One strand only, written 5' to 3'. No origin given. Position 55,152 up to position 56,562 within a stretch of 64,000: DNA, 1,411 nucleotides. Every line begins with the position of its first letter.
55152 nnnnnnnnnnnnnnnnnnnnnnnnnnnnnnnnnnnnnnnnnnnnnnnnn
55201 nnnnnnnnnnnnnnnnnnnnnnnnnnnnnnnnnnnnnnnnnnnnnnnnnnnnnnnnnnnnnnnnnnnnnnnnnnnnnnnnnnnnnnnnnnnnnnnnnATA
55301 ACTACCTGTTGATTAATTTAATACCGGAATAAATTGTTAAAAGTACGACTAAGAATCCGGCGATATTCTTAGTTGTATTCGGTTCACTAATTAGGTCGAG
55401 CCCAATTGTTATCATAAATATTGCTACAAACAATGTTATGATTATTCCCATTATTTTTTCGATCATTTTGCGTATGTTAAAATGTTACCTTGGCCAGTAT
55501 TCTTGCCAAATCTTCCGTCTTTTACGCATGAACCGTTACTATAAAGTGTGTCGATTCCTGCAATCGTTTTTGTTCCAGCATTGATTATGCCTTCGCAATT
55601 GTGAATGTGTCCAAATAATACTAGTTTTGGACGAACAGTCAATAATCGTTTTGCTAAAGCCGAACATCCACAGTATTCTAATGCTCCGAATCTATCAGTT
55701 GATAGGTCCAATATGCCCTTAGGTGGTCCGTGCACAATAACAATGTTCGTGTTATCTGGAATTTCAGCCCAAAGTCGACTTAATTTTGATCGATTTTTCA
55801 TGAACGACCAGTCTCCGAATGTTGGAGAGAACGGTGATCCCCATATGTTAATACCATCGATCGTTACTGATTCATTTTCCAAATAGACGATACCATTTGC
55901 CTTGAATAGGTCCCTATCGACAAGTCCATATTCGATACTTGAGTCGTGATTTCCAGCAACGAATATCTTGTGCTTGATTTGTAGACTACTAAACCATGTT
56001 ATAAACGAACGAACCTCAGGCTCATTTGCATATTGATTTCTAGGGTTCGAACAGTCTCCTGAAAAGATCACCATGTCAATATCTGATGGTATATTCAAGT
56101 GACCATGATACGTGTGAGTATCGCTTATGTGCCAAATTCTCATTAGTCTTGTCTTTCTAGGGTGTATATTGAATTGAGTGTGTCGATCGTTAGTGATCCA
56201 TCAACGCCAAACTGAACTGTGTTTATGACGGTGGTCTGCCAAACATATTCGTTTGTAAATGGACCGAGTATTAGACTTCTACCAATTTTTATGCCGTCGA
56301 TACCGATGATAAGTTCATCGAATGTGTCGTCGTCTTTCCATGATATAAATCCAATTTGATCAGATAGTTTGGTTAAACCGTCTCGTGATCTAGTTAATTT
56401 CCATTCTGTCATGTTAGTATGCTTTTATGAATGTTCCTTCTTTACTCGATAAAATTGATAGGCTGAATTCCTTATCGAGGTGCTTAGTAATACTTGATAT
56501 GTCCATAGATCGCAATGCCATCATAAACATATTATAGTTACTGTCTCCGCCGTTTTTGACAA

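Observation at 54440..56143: Overlapping three-gene cassette: metallophosphoesterase, small TM peptide and SPFH-domain lipoprotein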

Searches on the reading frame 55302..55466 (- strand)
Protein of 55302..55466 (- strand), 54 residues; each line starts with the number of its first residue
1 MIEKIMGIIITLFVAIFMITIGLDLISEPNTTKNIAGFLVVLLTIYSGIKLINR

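Call 3: search_protein_families(library=pfam, proteins=[window:55302-55466:-], max_evalue=0.1)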
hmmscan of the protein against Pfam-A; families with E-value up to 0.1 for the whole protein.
window:55302-55466:- (54 aa): 2 families
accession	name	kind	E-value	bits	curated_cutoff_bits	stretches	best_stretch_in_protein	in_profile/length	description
PF10031.14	DUF2273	-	0.012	16.1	25.4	1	4-23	8-27/48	Small integral membrane protein (DUF2273)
PF25665.1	His1_capsid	-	0.018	15.5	27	1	1-37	7-43/73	His1 virus capsid protein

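Call 4: search_protein_families(library=phrogs, proteins=[window:55302-55466:-], max_evalue=0.01)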
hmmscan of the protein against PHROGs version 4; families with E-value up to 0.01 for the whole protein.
window:55302-55466:- (54 aa): 0 families

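Call 26: search_protein_families(library=pfam, alignment_id=A2, max_evalue=1)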
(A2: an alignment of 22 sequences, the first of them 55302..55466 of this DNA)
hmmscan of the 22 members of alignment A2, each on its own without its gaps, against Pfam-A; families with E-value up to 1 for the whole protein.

A. member 1, window:55302-55466:- (54 aa): 2 families
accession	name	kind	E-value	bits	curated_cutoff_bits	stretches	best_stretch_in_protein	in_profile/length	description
PF10031.14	DUF2273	-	0.012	16.1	25.4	1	4-23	8-27/48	Small integral membrane protein (DUF2273)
PF25665.1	His1_capsid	-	0.018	15.5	27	1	1-37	7-43/73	His1 virus capsid protein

B. families by the number of members that match (of 22 scanned): 38 families (the first 25 are shown)
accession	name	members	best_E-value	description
PF25228.1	Lips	2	0.07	Lips protein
PF20990.2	DUF2207_C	2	0.076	Predicted membrane protein (DUF2207) C-terminal domain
PF03741.22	TerC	1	0.0001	Integral membrane protein TerC family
PF20479.3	TMEM128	1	0.00027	TMEM128 protein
PF13858.11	DUF4199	1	0.0034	Protein of unknown function (DUF4199)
PF14897.12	EpsG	1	0.0041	EpsG family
PF12670.12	DUF3792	1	0.0045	Protein of unknown function (DUF3792)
PF16894.10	DUF5084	1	0.0046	Domain of unknown function (DUF5084)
PF20313.3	DUF6609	1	0.011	Family of unknown function (DUF6609)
PF10031.14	DUF2273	1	0.012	Small integral membrane protein (DUF2273)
PF11368.13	DUF3169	1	0.013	Protein of unknown function (DUF3169)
PF13903.11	Claudin_2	1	0.014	PMP-22/EMP/MP20/Claudin tight junction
PF25665.1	His1_capsid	1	0.018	His1 virus capsid protein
PF11026.13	DUF2721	1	0.023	Protein of unknown function (DUF2721)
PF13664.11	DUF4149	1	0.029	Domain of unknown function (DUF4149)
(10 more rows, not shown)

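Call 27: search_protein_families(library=ncbifam, alignment_id=A2, max_evalue=1)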
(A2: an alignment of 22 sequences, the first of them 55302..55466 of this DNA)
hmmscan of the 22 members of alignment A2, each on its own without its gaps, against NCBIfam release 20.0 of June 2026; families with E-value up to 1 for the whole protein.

A. member 1, window:55302-55466:- (54 aa): 1 family
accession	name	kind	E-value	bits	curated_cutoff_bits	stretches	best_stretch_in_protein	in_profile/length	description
TIGR04402.2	mob_CxxC_CxxC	subfamily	0.091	13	70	1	3-54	32-82/180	mobilome CxxCx(11)CxxC protein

B. families by the number of members that match (of 22 scanned): 21 families
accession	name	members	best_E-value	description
NF045849.1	ICE_MMCAP2_0565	2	0.0011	Mbov_0395 family pilin-like conjugal transfer protein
NF050182.1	TM0026_fam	2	0.0048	TM0026 family membrane protein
NF047874.1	MASE3_PAS_HK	2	0.036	MASE3 domain-containing sensor histidine kinase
NF003425.0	PRK04897.1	1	0.0021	zinc metalloprotease HtpX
NF004379.0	PRK05740.2-5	1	0.0082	preprotein translocase subunit SecE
NF033494.1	NSS_import_MetS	1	0.0091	methionine/alanine import NSS transporter subunit MetS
NF046000.1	MAG1210_fam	1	0.014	MAG1210 family protein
NF010395.0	PRK13823.1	1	0.016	conjugal transfer protein TrbD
NF008364.0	PRK11160.1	1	0.016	heme ABC transporter ATP-binding protein/permease CydC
NF001326.0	PRK00259.1-4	1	0.038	septation protein A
NF041635.1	STM3941_fam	1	0.043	STM3941 family protein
NF046003.1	DxFTY_mem_plasm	1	0.043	DxFTY motif-containing membrane protein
NF033784.1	transport_merC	1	0.063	organomercurial transporter MerC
NF041560.1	T6SS_Burk_ExIF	1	0.074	putative type VI secretion system effector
TIGR04402.2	mob_CxxC_CxxC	1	0.091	mobilome CxxCx(11)CxxC protein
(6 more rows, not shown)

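Call 28: search_protein_families(library=phrogs, alignment_id=A2, max_evalue=0.1)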
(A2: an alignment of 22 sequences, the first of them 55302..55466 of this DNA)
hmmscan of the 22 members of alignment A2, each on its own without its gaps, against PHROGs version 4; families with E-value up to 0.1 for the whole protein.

A. member 1, window:55302-55466:- (54 aa): 1 family
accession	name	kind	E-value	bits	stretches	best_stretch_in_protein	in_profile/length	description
phrog_4712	-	lysis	0.094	14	0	4-27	9-32/50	holin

B. families by the number of members that match (of 22 scanned): 23 families
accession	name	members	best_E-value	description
phrog_1130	-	4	1.1e-06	membrane protein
phrog_11110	-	2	0.016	-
phrog_29194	-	2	0.017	-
phrog_7714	-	1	0.011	-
phrog_15858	-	1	0.014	-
phrog_7180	-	1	0.015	membrane protein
phrog_11428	-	1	0.017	-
phrog_24539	-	1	0.017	-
phrog_12722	-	1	0.021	-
phrog_32088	-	1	0.027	-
phrog_23315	-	1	0.034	-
phrog_27932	-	1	0.042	baseplate hub subunit and tail lysozyme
phrog_18979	-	1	0.053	-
phrog_26664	-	1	0.057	-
phrog_19729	-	1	0.058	-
phrog_4712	-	1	0.094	holin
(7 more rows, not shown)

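Call 51: find_homologous_proteins(query=A2, max_evalue=0.001)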
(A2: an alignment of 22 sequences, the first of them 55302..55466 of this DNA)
Query A2 (22 sequences) (54 aa, profile of the alignment): 25 proteins with E <= 0.001 among 2499 candidates.
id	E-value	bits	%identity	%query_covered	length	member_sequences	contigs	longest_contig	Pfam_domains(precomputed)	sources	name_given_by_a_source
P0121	3.3e-13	67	-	-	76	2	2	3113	-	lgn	-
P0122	4.0e-13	67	-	-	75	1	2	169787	-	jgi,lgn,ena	jgi:hypothetical protein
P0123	6.8e-13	66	33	33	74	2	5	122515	-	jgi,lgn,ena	jgi:hypothetical protein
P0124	1.2e-12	66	-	-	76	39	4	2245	-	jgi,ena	-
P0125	2.1e-12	65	-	-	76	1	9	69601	-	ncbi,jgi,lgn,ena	jgi:hypothetical protein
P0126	5.9e-12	63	44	17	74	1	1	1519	-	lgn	-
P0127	7.0e-12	63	27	76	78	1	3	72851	-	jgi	jgi:hypothetical protein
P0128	1.1e-11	63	27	76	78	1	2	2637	-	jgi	jgi:hypothetical protein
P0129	1.4e-11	62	27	76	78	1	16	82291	-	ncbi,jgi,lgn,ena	jgi:hypothetical protein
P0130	1.4e-11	62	27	76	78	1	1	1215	-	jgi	-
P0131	1.9e-11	62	-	-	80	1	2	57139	-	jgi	jgi:membrane protein implicated in regulation of membrane protease activity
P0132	7.9e-11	60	-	-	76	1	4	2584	-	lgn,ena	-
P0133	8.1e-11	60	26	83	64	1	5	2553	-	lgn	-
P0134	1.3e-10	59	-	-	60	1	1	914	-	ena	-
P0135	1.3e-10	59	-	-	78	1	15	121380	-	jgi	jgi:hypothetical protein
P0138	5.4e-9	54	63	15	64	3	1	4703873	-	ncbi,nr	ncbi:putative membrane protein [Siphonobacter sp. SORGH_AS 1065]|nr:putative membrane protein [Sipho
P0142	4.5e-8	51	42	22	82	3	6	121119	-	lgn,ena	-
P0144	3.7e-7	48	-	-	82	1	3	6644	PF27675.1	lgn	-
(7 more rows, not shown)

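Call 52: search_protein_families(library=pfam, proteins=[P0144, P0131, P0121, P0122, P0138, P0142], max_evalue=1)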
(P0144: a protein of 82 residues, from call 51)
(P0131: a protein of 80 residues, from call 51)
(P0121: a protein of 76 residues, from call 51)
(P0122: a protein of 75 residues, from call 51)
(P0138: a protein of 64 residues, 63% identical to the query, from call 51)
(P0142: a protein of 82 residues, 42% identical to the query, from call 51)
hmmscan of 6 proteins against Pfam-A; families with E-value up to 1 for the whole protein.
P0144 (82 aa): 6 families
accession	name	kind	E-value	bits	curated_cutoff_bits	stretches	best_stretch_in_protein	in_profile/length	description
PF00873.25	ACR_tran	-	0.014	13.6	28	1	9-50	890-931/1021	AcrB/AcrD/AcrF family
PF12046.13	CCB1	-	0.14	12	25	1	8-58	81-127/168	Cofactor assembly of complex C subunit B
PF20313.3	DUF6609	-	0.2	12.1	24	1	5-58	79-124/176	Family of unknown function (DUF6609)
PF15670.10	Spem1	-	0.24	11.3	27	1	34-74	26-66/253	Spermatid maturation protein 1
PF07332.16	Phage_holin_3_6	-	0.29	11.6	28.4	1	8-56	42-87/116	Putative Actinobacterial Holin-X, holin superfamily III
PF14163.11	SieB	-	0.56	10.2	26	1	10-67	4-62/147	Super-infection exclusion protein B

P0131 (80 aa): 1 family
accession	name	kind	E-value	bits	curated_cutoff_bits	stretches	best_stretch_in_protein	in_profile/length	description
PF20479.3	TMEM128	-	0.00029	21.8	23.9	1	4-67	6-74/124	TMEM128 protein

P0121 (76 aa): 6 families
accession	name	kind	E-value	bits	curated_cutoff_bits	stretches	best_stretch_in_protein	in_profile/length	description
PF14163.11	SieB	-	0.0053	16.8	26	1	10-72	4-68/147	Super-infection exclusion protein B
PF07332.16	Phage_holin_3_6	-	0.021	15.3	28.4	1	8-67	42-105/116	Putative Actinobacterial Holin-X, holin superfamily III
PF20313.3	DUF6609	-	0.027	14.9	24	1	3-51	73-117/176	Family of unknown function (DUF6609)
PF15670.10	Spem1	-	0.062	13.2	27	1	33-71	25-63/253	Spermatid maturation protein 1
PF00873.25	ACR_tran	-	0.13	10.4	28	1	14-52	895-933/1021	AcrB/AcrD/AcrF family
PF06643.16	DUF1158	-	0.16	13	25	1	27-58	43-76/79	Protein of unknown function (DUF1158)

P0122 (75 aa): 3 families
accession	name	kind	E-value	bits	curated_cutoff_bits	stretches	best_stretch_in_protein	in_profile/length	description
PF20313.3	DUF6609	-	0.039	14.4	24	1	3-51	73-117/176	Family of unknown function (DUF6609)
PF14163.11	SieB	-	0.19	11.8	26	1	9-70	3-66/147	Super-infection exclusion protein B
PF12046.13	CCB1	-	0.22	11.4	25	1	7-58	80-127/168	Cofactor assembly of complex C subunit B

P0138 (64 aa): 0 families

P0142 (82 aa): 3 families
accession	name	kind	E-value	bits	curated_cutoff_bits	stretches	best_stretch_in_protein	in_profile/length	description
PF20479.3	TMEM128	-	0.00093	20.1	23.9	1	5-63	3-63/124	TMEM128 protein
PF14163.11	SieB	-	0.043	13.8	26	1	13-76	2-69/147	Super-infection exclusion protein B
PF20315.3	DUF6611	-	0.6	10.6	27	1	10-57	50-97/168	Family of unknown function (DUF6611)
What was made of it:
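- Closest known: T4 Imm/Sp and prophage exclusion lipoproteins. Different: SieB hits are below threshold (0.005-0.5; call 52).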

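Call 53: search_protein_families(library=padloc, proteins=[window:55302-55466:-], max_evalue=0.01)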
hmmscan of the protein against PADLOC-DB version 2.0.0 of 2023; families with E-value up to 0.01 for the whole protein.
window:55302-55466:- (54 aa): 0 families

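Call 88: search_protein_representatives(alignment_id=A6)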
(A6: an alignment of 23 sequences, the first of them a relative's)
Query: 23 sequences, 72 profile positions. Proteins with E-value up to 0.001 (for the whole library): 207; up to 1e-10: 9; up to 1e-30: 0. The best 150 are listed.
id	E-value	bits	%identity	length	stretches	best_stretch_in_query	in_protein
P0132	5.2e-27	109.7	-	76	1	1-72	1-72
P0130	1.3e-21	92.4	-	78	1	1-72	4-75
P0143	1.5e-19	85.8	-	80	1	1-72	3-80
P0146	2.2e-14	69.3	-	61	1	1-61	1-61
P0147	2.3e-13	66.0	-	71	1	3-72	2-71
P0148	2.4e-12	62.8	-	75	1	1-69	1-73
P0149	2.9e-12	62.5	-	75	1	1-69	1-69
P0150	3.5e-12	62.2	-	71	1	1-71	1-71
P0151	4.5e-12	61.9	-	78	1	1-70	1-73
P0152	1.1e-10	57.4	-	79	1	1-71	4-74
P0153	5.2e-10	55.3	-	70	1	3-70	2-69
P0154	8.0e-10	54.7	-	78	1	1-71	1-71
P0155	2.3e-09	53.2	-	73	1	2-69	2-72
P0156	2.4e-09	53.2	-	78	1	3-70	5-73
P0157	2.8e-09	52.9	-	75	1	3-72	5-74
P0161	1.3e-08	50.7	-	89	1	1-68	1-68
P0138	5.2e-08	48.9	-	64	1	1-56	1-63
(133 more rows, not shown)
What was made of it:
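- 55302..55466 (-): Two-TM hairpin partner, 54 aa. Its conserved periplasmic turn is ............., and it has a short basic C-terminus. 207 clusters in the representative library (call 88).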

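Call 89: find_encoding_contigs(protein=P0146, flank=2500, max_places=2)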
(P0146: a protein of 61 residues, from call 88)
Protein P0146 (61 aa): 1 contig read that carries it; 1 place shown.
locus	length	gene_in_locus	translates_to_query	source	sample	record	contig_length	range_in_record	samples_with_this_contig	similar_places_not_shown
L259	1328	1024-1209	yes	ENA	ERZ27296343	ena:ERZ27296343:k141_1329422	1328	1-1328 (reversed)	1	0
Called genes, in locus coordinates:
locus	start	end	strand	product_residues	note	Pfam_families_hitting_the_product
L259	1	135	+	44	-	?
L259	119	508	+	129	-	-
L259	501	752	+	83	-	-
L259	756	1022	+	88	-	-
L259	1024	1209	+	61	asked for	-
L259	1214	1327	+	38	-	?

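Call 90: find_encoding_contigs(protein=P0150, flank=2500, max_places=2)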
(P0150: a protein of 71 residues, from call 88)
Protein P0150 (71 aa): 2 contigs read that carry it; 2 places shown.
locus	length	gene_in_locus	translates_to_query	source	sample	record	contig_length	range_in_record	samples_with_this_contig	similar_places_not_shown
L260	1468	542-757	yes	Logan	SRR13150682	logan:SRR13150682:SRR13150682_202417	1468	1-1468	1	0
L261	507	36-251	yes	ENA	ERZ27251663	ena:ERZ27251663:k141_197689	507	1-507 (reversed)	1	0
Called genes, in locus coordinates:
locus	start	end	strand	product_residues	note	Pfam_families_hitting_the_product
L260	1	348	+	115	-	?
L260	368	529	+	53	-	-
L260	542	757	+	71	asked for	-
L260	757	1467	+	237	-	?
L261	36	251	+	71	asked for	-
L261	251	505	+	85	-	?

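Call 91: find_encoding_contigs(protein=P0161, flank=2500, max_places=2)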
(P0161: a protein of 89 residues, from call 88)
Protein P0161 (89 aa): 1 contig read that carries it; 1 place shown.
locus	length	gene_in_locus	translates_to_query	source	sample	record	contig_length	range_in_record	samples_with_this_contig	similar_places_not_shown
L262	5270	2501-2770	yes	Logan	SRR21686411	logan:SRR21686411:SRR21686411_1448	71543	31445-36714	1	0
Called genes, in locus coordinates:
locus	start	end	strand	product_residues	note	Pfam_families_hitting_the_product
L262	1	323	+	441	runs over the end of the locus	PF09511:RNA_lig_T4_1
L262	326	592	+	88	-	-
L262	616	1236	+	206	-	-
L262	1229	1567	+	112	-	-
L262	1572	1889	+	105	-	-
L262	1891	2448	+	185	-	-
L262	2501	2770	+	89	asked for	-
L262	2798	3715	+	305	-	PF01145:Band_7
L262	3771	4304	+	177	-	-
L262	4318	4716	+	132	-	-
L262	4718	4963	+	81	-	-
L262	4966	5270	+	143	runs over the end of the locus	-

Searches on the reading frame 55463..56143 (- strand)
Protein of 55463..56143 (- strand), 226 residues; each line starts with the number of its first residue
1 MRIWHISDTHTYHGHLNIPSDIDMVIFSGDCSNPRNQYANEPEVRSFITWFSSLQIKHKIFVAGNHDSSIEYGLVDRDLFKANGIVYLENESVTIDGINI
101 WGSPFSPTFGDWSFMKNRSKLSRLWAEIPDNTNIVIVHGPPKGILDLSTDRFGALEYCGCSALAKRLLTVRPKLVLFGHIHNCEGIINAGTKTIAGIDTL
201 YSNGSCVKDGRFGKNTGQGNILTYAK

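Call 3: search_protein_families(library=pfam, proteins=[window:55463-56143:-], max_evalue=0.1)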
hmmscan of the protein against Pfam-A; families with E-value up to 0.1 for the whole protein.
window:55463-56143:- (226 aa): 2 families
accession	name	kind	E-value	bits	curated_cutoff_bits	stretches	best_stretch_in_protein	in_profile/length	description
PF00149.33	Metallophos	-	9.8e-14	52.7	21.5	1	1-182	1-190/191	Calcineurin-like phosphoesterase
PF12850.12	Metallophos_2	-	3.3e-06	27.6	27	1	1-183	1-119/154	Calcineurin-like phosphoesterase superfamily domain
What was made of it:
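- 55463..56143 (-): Calcineurin-like metallophosphoesterase, 226 aa, with all five catalytic motifs intact. It is co-transcribed with the pair here but is not a conserved member of the module. Pfam Metallophos 9.8e-14 (call 3).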

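Call 4: search_protein_families(library=phrogs, proteins=[window:55463-56143:-], max_evalue=0.01)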
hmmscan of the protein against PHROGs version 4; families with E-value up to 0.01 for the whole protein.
window:55463-56143:- (226 aa): 2 families
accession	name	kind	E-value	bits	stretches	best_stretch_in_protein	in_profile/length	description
phrog_1649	-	other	6.1e-13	49.1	1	1-182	36-253/308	metallo-phosphoesterase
phrog_547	-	other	5.6e-06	26.6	1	23-81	74-123/245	phosphoesterase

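Call 53: search_protein_families(library=padloc, proteins=[window:55463-56143:-], max_evalue=0.01)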
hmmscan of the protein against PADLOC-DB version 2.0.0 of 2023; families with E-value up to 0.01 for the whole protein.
window:55463-56143:- (226 aa): 1 family
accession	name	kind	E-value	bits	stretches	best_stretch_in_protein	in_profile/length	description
PDLC04908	PDC-S10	-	4.4e-62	207.2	1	1-196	10-197/223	-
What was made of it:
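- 55463..56143 (-): PADLOC PDC-S10 4.4e-62 (call 53).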

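Call 55: search_solved_structures(query=window:55463-56143:-, max_evalue=0.01, show_alignments=1)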
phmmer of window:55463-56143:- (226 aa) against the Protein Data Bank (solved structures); distinct sequences matched with E-value up to 0.01: 5.
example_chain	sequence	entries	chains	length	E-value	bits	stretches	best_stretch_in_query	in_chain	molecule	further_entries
3rl4_A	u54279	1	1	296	2.5e-23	85.8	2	84-196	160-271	Metallophosphoesterase MPPED2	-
3rl3_A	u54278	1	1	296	6.4e-22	81.2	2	84-196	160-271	Metallophosphoesterase MPPED2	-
3rl5_A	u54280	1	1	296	5.7e-21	78.1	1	84-196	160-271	Metallophosphoesterase MPPED2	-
2hy1_A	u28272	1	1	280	0.00035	23.1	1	23-221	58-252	Rv0805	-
3ib7_A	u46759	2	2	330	0.00065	22.3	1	23-221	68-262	Icc protein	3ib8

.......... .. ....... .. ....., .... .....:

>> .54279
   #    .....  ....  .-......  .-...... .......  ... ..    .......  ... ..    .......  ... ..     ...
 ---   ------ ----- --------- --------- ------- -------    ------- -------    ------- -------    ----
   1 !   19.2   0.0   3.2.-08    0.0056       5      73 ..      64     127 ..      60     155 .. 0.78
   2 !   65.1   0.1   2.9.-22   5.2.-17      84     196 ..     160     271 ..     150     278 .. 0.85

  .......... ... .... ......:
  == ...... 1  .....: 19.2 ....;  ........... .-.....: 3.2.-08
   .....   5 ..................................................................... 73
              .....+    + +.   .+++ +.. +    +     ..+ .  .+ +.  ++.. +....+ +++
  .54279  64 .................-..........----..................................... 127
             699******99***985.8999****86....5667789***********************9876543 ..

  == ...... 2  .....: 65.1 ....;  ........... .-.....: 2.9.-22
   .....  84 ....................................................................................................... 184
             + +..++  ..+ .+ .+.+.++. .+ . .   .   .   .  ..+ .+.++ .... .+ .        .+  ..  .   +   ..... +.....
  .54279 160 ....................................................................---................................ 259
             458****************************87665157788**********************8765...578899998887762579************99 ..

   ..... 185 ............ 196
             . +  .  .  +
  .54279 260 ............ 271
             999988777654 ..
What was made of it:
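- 55463..56143 (-): Nearest solved structures are MPPED2 at 2.5e-23 and Rv0805/Icc (call 55).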

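Call 57: search_protein_families(library=ncbifam, proteins=[window:55463-56143:-], max_evalue=0.001)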
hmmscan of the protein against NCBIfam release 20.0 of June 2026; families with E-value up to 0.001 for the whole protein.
window:55463-56143:- (226 aa): 1 family
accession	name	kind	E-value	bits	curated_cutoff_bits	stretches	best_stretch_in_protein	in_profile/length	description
TIGR03729.1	acc_ester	subfamily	0.00045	19.7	148.25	0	21-100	32-110/239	putative phosphoesterase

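Call 63: find_related_loci(query=A3, collection=viral_contigs, flank=4000)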
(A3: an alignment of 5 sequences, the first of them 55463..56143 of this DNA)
Query A3 (226 aa) in viral_contigs; peptide patterns used: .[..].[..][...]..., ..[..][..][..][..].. (x = any residue, [..] = any of these).
598 stretches matched a pattern (row limit reached: there are more); 551 encode a relative of the query (tblastn E <= 1e-3); the best 80 are kept; 80 distinct loci.
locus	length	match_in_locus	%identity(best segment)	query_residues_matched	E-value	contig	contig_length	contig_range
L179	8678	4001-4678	65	1-225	5e-98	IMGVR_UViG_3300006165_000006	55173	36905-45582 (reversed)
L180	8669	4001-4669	63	1-222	3e-97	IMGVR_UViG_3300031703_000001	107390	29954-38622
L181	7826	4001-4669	63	1-222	3e-97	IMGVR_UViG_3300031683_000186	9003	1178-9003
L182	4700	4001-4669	64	1-222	2e-97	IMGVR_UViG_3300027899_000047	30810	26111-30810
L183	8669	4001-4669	63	1-222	3e-97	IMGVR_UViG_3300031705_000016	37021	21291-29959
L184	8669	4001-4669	61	1-222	1e-95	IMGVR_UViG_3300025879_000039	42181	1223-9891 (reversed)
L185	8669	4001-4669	62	1-222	5e-95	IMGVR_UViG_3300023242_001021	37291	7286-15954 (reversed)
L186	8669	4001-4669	62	1-222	5e-95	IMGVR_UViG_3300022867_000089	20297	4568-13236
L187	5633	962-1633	63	1-222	2e-93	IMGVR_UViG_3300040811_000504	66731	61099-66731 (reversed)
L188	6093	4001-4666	59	1-222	3e-92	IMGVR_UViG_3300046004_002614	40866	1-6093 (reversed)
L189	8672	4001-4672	63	1-222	8e-92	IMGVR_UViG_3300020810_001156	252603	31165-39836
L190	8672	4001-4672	63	1-222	8e-92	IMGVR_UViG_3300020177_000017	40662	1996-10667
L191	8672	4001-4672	63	1-222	8e-92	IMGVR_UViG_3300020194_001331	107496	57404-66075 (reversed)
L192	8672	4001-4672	63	1-222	1e-91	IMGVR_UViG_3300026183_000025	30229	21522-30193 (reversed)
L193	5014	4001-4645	65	9-222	3e-91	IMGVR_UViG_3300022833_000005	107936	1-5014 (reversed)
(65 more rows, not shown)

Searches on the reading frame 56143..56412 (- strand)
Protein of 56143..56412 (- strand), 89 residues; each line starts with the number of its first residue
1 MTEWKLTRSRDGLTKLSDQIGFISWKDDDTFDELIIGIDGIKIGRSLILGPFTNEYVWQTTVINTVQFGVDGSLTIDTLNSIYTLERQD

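Call 3: search_protein_families(library=pfam, proteins=[window:56143-56412:-], max_evalue=0.1)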
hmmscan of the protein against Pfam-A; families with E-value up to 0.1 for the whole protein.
window:56143-56412:- (89 aa): 0 families

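Call 4: search_protein_families(library=phrogs, proteins=[window:56143-56412:-], max_evalue=0.01)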
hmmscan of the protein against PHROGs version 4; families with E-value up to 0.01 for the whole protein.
window:56143-56412:- (89 aa): 1 family
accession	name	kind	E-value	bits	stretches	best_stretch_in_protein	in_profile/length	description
phrog_38150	-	unknown function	7.5e-12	46.7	1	4-86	16-95/107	-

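Call 53: search_protein_families(library=padloc, proteins=[window:56143-56412:-], max_evalue=0.01)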
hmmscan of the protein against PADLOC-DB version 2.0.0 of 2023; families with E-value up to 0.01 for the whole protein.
window:56143-56412:- (89 aa): 0 families

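Call 57: search_protein_families(library=ncbifam, proteins=[window:56143-56412:-], max_evalue=0.001)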
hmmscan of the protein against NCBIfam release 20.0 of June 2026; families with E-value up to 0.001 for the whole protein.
window:56143-56412:- (89 aa): 0 families
